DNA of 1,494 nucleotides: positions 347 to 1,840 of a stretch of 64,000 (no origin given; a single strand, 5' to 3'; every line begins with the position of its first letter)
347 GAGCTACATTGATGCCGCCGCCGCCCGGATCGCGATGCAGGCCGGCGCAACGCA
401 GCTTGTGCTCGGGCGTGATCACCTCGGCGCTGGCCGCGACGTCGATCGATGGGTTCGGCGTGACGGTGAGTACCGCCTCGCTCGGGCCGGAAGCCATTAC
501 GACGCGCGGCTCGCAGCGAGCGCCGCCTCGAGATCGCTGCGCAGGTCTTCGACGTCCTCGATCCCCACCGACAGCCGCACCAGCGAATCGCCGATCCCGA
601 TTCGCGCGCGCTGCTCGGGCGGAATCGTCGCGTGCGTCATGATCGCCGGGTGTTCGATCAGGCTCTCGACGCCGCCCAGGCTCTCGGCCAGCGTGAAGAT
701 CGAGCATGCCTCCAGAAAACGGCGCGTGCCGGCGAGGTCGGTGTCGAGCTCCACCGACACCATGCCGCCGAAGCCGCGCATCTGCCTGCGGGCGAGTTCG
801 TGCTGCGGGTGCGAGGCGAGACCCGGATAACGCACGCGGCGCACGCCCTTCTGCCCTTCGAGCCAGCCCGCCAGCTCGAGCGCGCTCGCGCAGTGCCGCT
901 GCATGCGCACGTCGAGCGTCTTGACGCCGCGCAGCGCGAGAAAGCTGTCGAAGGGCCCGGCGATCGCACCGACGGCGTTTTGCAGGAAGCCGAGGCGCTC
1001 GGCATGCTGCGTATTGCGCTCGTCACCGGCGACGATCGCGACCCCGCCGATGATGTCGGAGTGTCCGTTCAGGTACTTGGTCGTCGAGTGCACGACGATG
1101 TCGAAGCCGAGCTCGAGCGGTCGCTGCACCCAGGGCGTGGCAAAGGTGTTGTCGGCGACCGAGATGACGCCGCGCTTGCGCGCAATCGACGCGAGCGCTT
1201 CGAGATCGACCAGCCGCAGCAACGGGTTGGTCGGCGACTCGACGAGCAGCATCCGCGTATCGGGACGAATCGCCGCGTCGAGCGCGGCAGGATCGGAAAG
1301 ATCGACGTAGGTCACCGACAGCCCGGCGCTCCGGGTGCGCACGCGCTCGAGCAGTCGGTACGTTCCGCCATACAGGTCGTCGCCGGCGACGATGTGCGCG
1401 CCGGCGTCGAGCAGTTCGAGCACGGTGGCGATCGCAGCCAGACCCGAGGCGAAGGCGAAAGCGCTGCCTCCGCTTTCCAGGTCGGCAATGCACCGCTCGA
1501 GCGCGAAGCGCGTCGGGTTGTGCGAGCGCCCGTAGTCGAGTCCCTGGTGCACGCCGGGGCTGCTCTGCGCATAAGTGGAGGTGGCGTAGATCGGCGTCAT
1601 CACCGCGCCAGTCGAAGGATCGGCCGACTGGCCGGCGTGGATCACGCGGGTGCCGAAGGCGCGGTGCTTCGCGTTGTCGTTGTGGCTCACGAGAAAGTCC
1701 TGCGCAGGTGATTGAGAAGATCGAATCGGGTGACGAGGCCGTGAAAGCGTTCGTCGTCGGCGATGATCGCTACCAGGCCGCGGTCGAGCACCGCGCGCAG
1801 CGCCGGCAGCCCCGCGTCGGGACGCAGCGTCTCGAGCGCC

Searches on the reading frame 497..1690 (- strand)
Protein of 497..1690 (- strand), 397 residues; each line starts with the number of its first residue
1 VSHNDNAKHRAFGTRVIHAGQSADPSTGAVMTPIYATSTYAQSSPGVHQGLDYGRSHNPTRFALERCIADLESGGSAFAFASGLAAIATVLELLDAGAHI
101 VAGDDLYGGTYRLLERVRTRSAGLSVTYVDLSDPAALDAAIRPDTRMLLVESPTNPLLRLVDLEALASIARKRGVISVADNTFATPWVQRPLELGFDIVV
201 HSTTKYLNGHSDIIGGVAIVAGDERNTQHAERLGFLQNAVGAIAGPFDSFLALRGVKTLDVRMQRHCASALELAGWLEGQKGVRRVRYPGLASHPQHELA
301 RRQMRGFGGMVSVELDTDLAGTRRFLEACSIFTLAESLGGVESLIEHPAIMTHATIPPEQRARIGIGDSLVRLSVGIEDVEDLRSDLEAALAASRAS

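Call 69: search_protein_families(library=pfam, proteins=[window:497-1690:-], max_evalue=0.0001)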
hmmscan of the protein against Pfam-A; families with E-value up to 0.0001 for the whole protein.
window:497-1690:- (397 aa): 1 family
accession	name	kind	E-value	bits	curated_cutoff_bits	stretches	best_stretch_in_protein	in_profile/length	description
PF01053.26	Cys_Met_Meta_PP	-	2.7e-145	484.1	27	1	14-391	2-380/381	Cys/Met metabolism PLP-dependent enzyme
